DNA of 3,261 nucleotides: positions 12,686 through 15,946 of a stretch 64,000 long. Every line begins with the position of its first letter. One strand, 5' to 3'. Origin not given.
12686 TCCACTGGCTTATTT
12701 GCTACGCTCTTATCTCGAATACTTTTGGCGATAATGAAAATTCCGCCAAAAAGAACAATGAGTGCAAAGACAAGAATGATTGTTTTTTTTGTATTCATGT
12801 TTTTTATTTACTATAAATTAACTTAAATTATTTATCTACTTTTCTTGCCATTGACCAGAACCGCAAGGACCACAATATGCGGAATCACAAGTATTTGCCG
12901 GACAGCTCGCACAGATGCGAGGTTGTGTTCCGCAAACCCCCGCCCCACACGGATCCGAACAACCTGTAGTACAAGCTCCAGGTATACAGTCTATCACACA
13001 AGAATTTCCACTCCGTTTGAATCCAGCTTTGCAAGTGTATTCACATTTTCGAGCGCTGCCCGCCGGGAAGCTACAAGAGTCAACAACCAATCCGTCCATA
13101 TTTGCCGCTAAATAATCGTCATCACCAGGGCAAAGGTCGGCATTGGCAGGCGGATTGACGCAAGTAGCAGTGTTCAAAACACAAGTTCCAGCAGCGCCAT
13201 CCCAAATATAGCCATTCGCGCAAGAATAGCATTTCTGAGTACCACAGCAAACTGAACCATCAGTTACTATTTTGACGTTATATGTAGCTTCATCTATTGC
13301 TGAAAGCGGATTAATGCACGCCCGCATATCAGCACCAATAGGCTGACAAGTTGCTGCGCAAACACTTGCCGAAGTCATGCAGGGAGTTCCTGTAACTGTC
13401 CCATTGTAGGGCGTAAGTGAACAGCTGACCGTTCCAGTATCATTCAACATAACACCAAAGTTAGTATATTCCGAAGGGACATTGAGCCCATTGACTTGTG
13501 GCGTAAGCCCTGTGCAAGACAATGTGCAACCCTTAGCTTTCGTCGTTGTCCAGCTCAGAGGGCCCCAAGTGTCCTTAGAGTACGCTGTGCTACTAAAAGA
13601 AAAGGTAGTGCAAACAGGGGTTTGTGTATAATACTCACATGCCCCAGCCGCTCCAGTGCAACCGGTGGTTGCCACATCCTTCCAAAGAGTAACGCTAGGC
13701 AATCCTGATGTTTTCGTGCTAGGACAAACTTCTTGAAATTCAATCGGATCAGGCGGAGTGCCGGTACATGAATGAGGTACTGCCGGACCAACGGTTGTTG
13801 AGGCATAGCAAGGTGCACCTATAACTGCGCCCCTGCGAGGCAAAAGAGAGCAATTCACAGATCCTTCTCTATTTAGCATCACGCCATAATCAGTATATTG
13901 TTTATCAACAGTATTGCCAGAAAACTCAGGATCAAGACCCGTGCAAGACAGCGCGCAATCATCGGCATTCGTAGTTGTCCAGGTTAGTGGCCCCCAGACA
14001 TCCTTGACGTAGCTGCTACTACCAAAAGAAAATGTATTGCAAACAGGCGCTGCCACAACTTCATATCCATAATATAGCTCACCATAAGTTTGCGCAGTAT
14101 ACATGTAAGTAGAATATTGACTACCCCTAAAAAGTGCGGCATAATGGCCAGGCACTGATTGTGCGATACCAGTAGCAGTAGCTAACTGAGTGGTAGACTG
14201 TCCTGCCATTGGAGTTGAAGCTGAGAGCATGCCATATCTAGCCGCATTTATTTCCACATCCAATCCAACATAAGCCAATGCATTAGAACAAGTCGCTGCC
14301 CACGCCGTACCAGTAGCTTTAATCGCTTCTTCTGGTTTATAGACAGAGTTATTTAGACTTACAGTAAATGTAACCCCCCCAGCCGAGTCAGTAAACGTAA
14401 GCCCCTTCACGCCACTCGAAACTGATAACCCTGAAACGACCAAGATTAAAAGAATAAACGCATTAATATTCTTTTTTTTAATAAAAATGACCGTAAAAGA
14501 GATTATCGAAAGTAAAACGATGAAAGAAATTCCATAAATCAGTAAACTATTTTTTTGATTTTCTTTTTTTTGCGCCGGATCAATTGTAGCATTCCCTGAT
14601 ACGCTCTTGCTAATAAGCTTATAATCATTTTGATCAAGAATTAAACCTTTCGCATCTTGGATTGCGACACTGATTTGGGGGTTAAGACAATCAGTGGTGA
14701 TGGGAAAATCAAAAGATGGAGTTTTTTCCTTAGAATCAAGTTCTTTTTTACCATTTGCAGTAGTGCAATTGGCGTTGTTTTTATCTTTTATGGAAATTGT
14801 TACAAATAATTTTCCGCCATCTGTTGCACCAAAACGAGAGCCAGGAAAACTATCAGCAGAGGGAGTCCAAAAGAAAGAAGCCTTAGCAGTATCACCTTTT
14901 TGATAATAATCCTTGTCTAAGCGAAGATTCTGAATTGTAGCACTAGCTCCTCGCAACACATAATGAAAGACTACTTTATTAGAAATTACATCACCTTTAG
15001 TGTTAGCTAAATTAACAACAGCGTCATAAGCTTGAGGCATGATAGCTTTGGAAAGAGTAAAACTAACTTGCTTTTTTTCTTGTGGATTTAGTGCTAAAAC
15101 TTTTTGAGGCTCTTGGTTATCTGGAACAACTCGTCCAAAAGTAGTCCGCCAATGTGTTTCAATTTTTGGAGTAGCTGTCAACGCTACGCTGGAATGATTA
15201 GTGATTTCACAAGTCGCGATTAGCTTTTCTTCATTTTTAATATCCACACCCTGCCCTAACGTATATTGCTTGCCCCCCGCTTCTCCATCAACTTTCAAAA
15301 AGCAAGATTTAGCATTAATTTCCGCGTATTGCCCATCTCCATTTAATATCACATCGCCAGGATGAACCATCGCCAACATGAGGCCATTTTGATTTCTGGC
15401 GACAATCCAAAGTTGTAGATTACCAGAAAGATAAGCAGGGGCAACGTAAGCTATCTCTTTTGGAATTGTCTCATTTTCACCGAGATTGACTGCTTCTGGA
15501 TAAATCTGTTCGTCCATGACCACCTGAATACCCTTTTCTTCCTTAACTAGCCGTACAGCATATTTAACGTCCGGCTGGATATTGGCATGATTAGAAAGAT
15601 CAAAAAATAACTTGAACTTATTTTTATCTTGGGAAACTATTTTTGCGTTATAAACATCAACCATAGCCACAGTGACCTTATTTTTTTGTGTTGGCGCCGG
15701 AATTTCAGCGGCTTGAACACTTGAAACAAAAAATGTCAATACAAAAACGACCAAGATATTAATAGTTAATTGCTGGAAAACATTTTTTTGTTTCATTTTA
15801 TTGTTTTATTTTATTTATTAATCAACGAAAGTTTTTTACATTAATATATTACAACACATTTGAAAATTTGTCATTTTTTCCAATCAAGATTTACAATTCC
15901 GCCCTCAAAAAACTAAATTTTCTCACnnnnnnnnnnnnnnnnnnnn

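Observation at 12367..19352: Operon of two tandem paralogous giant cysteine-rich bipartite surface proteins plus a small anchored protein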

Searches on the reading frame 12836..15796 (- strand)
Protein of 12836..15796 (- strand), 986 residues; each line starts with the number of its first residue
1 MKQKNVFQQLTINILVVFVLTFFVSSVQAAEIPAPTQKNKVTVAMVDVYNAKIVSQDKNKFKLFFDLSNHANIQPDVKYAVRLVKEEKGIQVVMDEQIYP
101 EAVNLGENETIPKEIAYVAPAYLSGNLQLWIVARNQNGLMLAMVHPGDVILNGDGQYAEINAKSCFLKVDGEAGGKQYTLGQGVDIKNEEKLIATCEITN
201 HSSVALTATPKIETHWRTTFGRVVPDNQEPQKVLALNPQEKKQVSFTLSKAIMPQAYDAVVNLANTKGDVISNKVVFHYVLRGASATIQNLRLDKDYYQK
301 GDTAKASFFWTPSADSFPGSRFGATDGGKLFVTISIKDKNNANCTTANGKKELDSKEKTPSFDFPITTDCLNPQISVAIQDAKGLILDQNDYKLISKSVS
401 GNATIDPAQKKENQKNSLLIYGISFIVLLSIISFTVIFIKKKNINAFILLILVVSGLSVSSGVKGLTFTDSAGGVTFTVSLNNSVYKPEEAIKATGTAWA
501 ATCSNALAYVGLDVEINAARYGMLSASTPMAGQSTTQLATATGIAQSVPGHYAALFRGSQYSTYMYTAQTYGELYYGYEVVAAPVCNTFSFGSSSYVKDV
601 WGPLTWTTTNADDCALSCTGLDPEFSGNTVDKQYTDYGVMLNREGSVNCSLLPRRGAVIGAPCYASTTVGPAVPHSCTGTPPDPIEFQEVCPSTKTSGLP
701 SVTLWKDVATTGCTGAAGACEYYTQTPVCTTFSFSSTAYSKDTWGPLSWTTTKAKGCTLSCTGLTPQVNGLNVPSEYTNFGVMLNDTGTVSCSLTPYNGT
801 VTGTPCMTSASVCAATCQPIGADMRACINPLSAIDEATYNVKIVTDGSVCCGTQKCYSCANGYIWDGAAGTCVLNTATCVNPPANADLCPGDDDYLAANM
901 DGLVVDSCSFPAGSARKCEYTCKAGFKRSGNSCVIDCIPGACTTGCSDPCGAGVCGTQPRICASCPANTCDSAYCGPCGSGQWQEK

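Call 3: search_protein_families(library=pfam, proteins=[window:12836-15796:-], max_evalue=1)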
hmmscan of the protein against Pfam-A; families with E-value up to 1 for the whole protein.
window:12836-15796:- (986 aa): 0 families

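Call 4: search_protein_families(library=ncbifam, proteins=[window:12836-15796:-], max_evalue=1)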
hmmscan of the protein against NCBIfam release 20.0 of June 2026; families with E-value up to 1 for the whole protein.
window:12836-15796:- (986 aa): 0 families

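Call 20: find_homologous_proteins(query=window:12836-15796:-)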
Query window:12836-15796:- (986 aa): 85 proteins with E <= 0.001 among 8000 candidates.
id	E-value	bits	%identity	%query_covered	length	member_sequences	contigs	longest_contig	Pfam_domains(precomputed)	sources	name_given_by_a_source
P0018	0.0e+0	2269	100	100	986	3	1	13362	-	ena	-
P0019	0.0e+0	1694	74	100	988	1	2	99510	-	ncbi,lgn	ncbi:MAG: hypothetical protein WAV73_06020 [Candidatus Moraniibacteriota bacterium]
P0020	0.0e+0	1502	67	100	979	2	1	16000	-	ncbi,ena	ncbi:MAG: hypothetical protein WCO05_03435 [Candidatus Moraniibacteriota bacterium]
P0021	1.4e-265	902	100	41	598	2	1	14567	PF07804.19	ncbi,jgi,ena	jgi:hypothetical protein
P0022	4.2e-150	520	50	52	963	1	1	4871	-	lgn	-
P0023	2.9e-148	514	46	56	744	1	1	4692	-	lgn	-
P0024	3.5e-148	513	48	56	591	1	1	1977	-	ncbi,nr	ncbi:MAG: hypothetical protein Q8M12_02355, partial [bacterium]|nr:hypothetical protein [bacterium]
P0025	3.8e-148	513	44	55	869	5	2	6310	-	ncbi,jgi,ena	-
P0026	9.0e-143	495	45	55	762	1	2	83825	-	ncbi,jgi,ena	jgi:hypothetical protein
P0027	1.0e-142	495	48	50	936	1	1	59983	-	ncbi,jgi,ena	ncbi:MAG: hypothetical protein WC120_04365 [Parcubacteria group bacterium]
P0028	1.2e-138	482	46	52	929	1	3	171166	PF00090.26,PF19028.7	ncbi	-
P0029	2.1e-135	471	44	55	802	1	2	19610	-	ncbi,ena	-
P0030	3.0e-135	471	49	50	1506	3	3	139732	-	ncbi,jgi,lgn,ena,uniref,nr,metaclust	ncbi:hypothetical protein A2442_00995 [Candidatus Campbellbacteria bacterium RIFOXYC2_FULL_35_25]|un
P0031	1.6e-134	468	43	57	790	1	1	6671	-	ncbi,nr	ncbi:MAG: hypothetical protein Q8L10_00690 [Candidatus Moranbacteria bacterium]|nr:hypothetical prot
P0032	8.8e-133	462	50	48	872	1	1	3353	PF00090.26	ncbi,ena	-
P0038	1.6e-122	428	42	58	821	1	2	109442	-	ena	-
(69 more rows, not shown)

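Call 38: search_solved_structures(query=A1, max_evalue=1)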
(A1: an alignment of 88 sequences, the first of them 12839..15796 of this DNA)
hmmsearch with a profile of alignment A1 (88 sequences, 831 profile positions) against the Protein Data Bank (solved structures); distinct sequences matched with E-value up to 1: 2.
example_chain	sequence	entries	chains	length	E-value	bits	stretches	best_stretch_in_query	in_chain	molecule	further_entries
5unf_A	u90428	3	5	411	0.89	10.9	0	409-473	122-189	Chimera protein of Type-2 angiotensin II receptor and Soluble cytochrome b562 | Soluble cytochrome b562,Type-2 angiotensin II receptor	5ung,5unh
7jni_A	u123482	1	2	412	0.9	10.9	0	409-473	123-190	Soluble cytochrome b562,Type-2 angiotensin II receptor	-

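Call 41: predict_structure(alignment_id=A1)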
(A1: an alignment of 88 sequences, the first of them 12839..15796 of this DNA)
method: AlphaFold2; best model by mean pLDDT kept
length: 986 residues; sequences in the alignment: 88
mean_pLDDT: 70.5   pTM: 0.64
mean pLDDT of the five models: 70.5, 69.7, 69.6, 68.3, 67.5
residues with pLDDT >= 90: 409; 70-90: 125; 50-70: 160; < 50: 292
segments of 3 or more residues with pLDDT < 50: 1-3, 25-31, 412-417, 619-643, 645-728, 737-741, 743-747, 796-862, 876-905, 937-979, 984-986
pLDDT, mean of each block of 10 residues (from residue 1): 58 72 47 59 90 97 96 96 92 95 94 97 97 95 94 97 96 95 93 98 98 97 96 98 97 97 97 96 96 96 96 93 95 97 90 94 96 97 97 86 51 51 79 77 70 61 77 90 91 92 81 96 90 74 94 95 76 92 79 58 71 63 40 40 46 36 33 42 34 31 28 29 39 53 48 61 63 66 60 49 36 30 32 36 34 33 54 49 35 37 48 55 66 53 34 36 38 45 43
secondary structure, 60 per line:
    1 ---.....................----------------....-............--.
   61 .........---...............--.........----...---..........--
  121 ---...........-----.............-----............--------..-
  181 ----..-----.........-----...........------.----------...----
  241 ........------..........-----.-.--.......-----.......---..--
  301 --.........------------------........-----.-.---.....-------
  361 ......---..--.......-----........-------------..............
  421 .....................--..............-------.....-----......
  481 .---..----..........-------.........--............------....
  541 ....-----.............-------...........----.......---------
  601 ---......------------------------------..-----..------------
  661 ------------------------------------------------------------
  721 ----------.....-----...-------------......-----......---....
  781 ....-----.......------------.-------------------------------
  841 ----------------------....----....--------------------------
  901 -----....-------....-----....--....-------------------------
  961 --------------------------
elements in order (helices of 4 or more, strands of 3 or more residues): H4-24 E41-44 E46-57 E60-69 E73-87 E90-98 E103-105 E109-118 E124-134 E140-152 E158-169 E192-200 E206-216 E234-236 E241-248 E255-264 E275-281 E287-293 E303-311 E330-337 E349-353 E361-366 E374-380 E386-393 H407-441 H444-457 E465-469 E475-481 E491-500 E508-516 E519-530 E537-544 E550-562 E570-580 E585-591 E604-609 E731-735 E757-762 E768-773 E777-784 E790-796 E863-866 E871-874 E906-909 E917-920 E926-929 E932-935

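Call 43: fold_search(model_id=the predicted structure, library=pdb)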
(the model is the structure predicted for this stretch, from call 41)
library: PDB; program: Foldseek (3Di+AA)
matches with E <= 10: 1748; with E <= 0.001: 216
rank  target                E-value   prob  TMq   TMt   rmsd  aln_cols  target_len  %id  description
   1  7som_D                2.1e-10  1.00  0.09  0.07  35.7       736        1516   10  Ciliary C2 central pair apparatus isolated from Chlamydomonas reinhardtii (released 2022-04-13)
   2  8uin_A                4.0e-10  1.00  0.15  0.20  31.0       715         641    9  Structure of the C3bBb-albicin complex (released 2024-05-08)
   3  7qiv_A                6.5e-10  1.00  0.13  0.19  30.7       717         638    9  Structure of human C3b in complex with the EWE nanobody (released 2022-02-16)
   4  9ijj_h                7.6e-10  1.00  0.09  0.06  38.7       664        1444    9  In situ structure of the central apparatus in mouse sperm axoneme. (released 2025-06-04)
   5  8wa2_A                1.2e-09  1.00  0.10  0.06  51.9       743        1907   10  cryo-EM structure of native mastigonemes isolated from Chlamydomonas reinhardtii at 3.0 angstrom resolution (released 2024-04-10)
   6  8wa2_C                1.3e-09  1.00  0.09  0.07  51.9       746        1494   11  cryo-EM structure of native mastigonemes isolated from Chlamydomonas reinhardtii at 3.0 angstrom resolution (released 2024-04-10)
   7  9sv8_B                1.6e-09  1.00  0.15  0.21  30.2       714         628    9  Herpes simplex virus 2 delta28-73 glycoprotein C ectodomain in complex with C3b (released 2025-12-10)
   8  8ovb_A                1.6e-09  1.00  0.14  0.19  30.4       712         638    8  Human Complement C3b in complex with Trypanosoma brucei ISG65. (released 2024-02-14)
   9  8cem_F                1.8e-09  1.00  0.14  0.19  31.8       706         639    9  Structure of bovine native C3, re-refinement (released 2023-04-05)
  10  8cem_E                2.4e-09  1.00  0.14  0.19  31.6       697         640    9  Structure of bovine native C3, re-refinement (released 2023-04-05)
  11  2wii_A                2.8e-09  1.00  0.14  0.19  30.5       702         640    9  Complement C3b in complex with factor H domains 1-4 (released 2009-06-09)
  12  8uh2_A                2.8e-09  1.00  0.13  0.18  31.9       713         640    8  Complex of C3b with the inhibitor albicin (released 2024-05-08)
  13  3l3o_A                2.9e-09  1.00  0.14  0.18  22.9       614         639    9  Staphylococcal Complement Inhibitor (SCIN) in complex with Human Complement Component C3c (released 2010-08-04)
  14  9fx3_A                2.9e-09  1.00  0.13  0.11  28.2       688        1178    9  Structure of active human CD109 (released 2025-03-19)
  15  6ru5_A                3.5e-09  1.00  0.14  0.19  31.9       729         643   10  human complement C3 in complex with the hC3Nb1 nanobody (released 2019-08-21)
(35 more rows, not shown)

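Call 46: find_encoding_contigs(protein=P0019, flank=10000, max_places=1)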
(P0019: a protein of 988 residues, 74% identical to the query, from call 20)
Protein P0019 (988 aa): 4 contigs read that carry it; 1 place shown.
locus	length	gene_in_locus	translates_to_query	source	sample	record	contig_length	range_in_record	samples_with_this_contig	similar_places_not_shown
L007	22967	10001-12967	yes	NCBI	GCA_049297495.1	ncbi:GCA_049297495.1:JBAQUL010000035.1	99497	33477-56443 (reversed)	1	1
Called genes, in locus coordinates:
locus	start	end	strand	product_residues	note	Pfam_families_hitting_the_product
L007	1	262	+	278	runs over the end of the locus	PF02401:LYTB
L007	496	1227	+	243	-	PF01479:S4, PF00849:PseudoU_synth_2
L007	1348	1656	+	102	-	PF00829:Ribosomal_L21p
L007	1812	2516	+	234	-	-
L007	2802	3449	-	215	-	PF21176:RecR_HhH, PF02132:RecR_ZnF, PF01751:Toprim, PF13662:Toprim_4, PF21175:RecR_C (weak)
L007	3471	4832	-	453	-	PF00772:DnaB, PF20307:divDNAB (faint), PF13481:AAA_25, PF03796:DnaB_C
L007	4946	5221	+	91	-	-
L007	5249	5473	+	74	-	-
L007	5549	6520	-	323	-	PF01207:Dus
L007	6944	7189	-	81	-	-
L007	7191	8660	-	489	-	PF00133:tRNA-synt_1 (faint), PF01406:tRNA-synt_1e, PF01921:tRNA-synt_1f (faint), PF09334:tRNA-synt_1g (faint), PF09190:DALR_2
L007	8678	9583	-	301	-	PF01544:CorA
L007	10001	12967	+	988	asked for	-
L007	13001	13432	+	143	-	-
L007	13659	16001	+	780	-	PF02463:SMC_N, PF13175:AAA_15, PF13476:AAA_23, PF13304:AAA_21 (weak)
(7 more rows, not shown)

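Call 47: find_encoding_contigs(protein=P0038, flank=10000, max_places=1)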
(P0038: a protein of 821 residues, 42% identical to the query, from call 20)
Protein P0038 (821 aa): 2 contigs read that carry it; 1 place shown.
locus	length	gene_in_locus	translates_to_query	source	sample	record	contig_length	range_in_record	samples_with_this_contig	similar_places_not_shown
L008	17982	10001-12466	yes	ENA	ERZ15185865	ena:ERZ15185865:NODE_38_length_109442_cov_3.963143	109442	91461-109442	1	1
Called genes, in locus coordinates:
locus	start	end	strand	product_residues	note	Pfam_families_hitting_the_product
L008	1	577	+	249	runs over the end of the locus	PF01628:HrcA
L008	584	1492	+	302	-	PF00293:NUDIX, PF01025:GrpE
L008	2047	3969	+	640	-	PF00012:HSP70, PF06723:MreB_Mbl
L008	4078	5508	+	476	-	-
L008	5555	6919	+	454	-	-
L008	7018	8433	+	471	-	-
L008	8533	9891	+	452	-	-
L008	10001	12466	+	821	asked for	-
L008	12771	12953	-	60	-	-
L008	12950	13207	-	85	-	-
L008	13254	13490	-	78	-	-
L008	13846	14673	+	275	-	PF01734:Patatin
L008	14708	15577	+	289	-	PF01209:Ubie_methyltran (weak), PF03291:mRNA_G-N7_MeTrfase (faint), PF13489:Methyltransf_23, PF13847:Methyltransf_31, PF08241:Methyltransf_11, PF08242:Methyltransf_12, PF13649:Methyltransf_25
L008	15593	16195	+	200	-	PF00657:Lipase_GDSL, PF04311:DUF459 (faint), PF13472:Lipase_GDSL_2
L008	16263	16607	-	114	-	-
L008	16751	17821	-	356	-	-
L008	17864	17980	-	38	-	?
